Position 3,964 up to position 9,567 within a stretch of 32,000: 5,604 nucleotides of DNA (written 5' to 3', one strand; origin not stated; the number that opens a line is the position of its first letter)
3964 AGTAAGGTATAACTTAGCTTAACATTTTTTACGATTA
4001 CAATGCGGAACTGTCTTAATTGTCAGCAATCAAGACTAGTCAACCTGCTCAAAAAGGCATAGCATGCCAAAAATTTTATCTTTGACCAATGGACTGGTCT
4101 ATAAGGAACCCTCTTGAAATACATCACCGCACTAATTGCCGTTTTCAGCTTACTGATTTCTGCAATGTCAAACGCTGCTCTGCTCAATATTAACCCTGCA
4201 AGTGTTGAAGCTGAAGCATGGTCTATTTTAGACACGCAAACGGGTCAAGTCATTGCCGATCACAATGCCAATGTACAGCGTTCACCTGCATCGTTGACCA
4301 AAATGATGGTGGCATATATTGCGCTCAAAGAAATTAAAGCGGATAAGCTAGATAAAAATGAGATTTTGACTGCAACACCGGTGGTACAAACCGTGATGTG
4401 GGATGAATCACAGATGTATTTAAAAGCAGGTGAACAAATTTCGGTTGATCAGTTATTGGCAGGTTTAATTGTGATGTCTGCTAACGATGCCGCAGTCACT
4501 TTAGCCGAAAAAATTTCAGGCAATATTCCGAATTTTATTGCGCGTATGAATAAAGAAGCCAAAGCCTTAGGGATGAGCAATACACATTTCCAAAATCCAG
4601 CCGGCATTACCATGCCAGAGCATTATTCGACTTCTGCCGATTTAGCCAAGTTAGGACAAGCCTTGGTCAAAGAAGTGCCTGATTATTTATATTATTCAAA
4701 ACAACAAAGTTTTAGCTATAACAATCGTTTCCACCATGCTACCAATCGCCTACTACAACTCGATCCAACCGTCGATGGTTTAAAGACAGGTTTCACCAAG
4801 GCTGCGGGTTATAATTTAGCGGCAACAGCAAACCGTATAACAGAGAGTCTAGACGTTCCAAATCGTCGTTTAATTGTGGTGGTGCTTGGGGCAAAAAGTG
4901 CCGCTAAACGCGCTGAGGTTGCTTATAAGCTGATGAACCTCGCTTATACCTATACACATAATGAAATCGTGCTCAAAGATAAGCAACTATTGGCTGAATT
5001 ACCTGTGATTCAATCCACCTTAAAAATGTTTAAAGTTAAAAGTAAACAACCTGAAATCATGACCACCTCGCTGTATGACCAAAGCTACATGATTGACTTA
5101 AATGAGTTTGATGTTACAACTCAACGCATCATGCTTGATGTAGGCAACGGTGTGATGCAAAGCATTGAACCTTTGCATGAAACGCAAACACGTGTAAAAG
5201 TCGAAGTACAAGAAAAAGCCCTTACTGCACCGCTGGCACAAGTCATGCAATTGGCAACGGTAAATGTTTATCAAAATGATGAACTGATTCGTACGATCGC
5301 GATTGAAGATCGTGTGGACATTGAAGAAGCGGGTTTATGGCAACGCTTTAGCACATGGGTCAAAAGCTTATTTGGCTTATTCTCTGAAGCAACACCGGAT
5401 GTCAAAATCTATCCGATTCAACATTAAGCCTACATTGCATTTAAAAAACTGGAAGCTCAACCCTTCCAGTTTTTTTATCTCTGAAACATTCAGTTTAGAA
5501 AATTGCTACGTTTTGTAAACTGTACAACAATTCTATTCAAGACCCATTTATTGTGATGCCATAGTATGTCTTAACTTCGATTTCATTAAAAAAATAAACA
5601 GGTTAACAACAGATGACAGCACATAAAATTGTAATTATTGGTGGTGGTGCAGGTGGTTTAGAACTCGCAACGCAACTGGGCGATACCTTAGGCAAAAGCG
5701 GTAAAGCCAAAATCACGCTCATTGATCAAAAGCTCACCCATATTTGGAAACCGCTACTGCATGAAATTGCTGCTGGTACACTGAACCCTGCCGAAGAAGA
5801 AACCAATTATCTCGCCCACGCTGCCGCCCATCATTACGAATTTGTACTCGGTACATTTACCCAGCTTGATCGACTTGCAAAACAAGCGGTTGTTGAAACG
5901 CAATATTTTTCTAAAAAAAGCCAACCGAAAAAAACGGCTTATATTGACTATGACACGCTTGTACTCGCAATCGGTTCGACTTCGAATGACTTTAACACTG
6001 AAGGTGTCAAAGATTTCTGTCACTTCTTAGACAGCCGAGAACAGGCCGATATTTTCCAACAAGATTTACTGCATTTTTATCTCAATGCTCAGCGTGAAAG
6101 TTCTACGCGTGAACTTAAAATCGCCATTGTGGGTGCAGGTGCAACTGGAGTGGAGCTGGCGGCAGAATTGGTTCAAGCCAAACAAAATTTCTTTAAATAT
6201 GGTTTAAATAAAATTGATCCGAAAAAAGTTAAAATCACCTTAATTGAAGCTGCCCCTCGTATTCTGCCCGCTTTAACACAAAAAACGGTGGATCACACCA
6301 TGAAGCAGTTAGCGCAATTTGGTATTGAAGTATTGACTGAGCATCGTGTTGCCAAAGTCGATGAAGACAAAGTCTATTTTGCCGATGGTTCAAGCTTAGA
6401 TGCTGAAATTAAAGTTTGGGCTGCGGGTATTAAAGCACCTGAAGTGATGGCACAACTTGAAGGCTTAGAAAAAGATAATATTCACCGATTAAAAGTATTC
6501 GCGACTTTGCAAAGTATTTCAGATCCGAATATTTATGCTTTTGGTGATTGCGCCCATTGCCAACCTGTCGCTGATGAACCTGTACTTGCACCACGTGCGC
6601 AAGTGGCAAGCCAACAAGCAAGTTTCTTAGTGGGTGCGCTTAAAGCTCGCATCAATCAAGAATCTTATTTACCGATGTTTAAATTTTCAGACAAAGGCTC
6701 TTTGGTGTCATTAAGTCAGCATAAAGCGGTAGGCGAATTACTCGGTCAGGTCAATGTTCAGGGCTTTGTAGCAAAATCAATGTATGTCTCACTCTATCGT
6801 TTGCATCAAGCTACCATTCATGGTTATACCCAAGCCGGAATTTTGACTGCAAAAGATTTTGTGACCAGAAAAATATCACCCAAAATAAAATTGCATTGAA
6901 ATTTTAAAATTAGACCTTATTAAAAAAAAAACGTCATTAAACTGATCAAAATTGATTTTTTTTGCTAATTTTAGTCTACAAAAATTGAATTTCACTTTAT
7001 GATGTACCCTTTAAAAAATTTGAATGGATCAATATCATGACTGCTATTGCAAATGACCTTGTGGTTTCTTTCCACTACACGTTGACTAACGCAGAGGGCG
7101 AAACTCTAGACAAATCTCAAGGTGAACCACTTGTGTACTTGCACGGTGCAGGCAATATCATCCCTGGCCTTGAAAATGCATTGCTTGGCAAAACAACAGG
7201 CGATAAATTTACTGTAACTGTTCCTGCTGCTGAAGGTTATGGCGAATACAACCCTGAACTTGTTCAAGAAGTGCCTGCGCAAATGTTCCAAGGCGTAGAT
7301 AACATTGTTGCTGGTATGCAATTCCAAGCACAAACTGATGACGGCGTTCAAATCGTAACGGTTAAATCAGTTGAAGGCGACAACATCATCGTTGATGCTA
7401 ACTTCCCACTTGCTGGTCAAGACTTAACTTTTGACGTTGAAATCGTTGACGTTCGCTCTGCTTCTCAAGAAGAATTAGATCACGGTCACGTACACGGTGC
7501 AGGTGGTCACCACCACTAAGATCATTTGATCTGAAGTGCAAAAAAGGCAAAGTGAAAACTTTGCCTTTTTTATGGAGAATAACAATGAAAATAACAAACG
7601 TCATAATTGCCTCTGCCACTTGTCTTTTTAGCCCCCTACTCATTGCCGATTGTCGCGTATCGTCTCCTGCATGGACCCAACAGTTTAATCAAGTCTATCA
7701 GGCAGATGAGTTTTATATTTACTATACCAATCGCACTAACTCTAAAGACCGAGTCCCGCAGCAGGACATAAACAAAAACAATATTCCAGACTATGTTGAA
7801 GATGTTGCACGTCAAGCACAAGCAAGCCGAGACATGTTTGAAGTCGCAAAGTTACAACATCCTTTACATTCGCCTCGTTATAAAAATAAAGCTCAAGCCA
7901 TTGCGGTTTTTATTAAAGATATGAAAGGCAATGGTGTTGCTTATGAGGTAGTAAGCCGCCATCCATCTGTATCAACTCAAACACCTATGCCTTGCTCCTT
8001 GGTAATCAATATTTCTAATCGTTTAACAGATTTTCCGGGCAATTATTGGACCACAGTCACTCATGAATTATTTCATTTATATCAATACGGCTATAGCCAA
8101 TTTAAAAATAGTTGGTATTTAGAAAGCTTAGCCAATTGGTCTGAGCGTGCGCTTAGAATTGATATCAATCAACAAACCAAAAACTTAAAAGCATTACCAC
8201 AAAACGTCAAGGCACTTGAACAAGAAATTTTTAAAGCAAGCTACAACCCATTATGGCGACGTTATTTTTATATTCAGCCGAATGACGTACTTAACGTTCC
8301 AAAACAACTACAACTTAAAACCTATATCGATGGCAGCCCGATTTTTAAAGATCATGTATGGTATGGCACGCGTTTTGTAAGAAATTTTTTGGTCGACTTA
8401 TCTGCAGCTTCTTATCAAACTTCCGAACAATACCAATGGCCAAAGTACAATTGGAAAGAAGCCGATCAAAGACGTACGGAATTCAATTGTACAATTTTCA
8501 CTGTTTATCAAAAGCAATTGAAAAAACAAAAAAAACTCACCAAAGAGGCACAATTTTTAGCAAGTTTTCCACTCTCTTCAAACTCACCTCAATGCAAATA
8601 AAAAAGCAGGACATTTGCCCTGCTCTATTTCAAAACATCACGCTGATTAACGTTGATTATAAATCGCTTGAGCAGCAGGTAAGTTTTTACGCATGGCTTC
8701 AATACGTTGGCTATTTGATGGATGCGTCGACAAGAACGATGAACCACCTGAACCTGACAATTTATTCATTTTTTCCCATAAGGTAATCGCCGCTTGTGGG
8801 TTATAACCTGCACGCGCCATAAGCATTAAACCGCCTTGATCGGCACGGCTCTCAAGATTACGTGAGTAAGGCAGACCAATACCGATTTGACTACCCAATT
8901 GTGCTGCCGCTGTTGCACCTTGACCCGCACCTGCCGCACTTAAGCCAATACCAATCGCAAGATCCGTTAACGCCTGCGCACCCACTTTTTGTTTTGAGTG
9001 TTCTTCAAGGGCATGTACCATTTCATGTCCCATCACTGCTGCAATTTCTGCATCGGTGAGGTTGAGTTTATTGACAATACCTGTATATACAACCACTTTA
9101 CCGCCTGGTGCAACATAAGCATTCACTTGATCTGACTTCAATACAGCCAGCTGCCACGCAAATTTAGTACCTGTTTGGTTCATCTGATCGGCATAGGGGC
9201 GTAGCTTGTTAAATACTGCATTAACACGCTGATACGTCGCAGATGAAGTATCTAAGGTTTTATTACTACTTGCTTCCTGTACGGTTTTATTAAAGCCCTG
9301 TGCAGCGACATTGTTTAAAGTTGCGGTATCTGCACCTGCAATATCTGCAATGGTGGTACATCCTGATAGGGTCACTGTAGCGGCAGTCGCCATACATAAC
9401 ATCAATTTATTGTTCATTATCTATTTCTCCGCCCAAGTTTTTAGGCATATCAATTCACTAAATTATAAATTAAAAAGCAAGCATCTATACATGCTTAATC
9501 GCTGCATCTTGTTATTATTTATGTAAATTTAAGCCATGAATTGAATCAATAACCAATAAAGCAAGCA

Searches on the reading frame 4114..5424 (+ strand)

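Call 68: search_protein_families(library=pfam, proteins=[window:4114-5424:+], max_evalue=0.00001)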
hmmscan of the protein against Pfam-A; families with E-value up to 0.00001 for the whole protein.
window:4114-5424:+ (437 aa): 2 families
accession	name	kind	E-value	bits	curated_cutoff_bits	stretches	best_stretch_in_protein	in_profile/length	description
PF00768.25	Peptidase_S11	-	2.6e-63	214.1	27.6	1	28-261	7-238/239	D-alanyl-D-alanine carboxypeptidase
PF13354.11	Beta-lactamase2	-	1.8e-13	50.8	22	1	37-186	3-148/214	Beta-lactamase enzyme family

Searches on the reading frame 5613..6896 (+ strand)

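Call 68: search_protein_families(library=pfam, proteins=[window:5613-6896:+], max_evalue=0.00001)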
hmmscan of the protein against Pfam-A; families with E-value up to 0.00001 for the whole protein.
window:5613-6896:+ (428 aa): 4 families
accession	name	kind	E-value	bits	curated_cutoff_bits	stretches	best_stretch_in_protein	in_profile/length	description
PF07992.20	Pyr_redox_2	-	2.6e-48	165.4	26.1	1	5-335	2-290/291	Pyridine nucleotide-disulphide oxidoreductase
PF00070.33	Pyr_redox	-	7e-12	46.1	22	1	169-253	1-70/82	Pyridine nucleotide-disulphide oxidoreductase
PF13454.12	NAD_binding_9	-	4.6e-07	30.4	21.8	0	171-217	1-36/155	FAD-NAD(P)-binding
PF01266.30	DAO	-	6.1e-06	26.4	27.9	0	169-190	1-22/353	FAD dependent oxidoreductase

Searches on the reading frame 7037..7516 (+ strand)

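Call 68: search_protein_families(library=pfam, proteins=[window:7037-7516:+], max_evalue=0.00001)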
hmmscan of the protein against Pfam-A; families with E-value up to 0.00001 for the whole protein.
window:7037-7516:+ (160 aa): 1 family
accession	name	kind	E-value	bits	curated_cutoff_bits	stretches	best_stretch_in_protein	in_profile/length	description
PF00254.34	FKBP_C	-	2.5e-13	50.6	21.1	1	6-136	7-93/94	FKBP-type peptidyl-prolyl cis-trans isomerase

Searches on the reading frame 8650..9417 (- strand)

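Call 68: search_protein_families(library=pfam, proteins=[window:8650-9417:-], max_evalue=0.00001)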
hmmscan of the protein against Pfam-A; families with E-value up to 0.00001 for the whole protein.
window:8650-9417:- (256 aa): 1 family
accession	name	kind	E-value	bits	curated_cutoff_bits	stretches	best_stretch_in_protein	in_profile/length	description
PF01435.24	Peptidase_M48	-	5.5e-36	124.6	20.3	1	70-244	9-184/186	Peptidase family M48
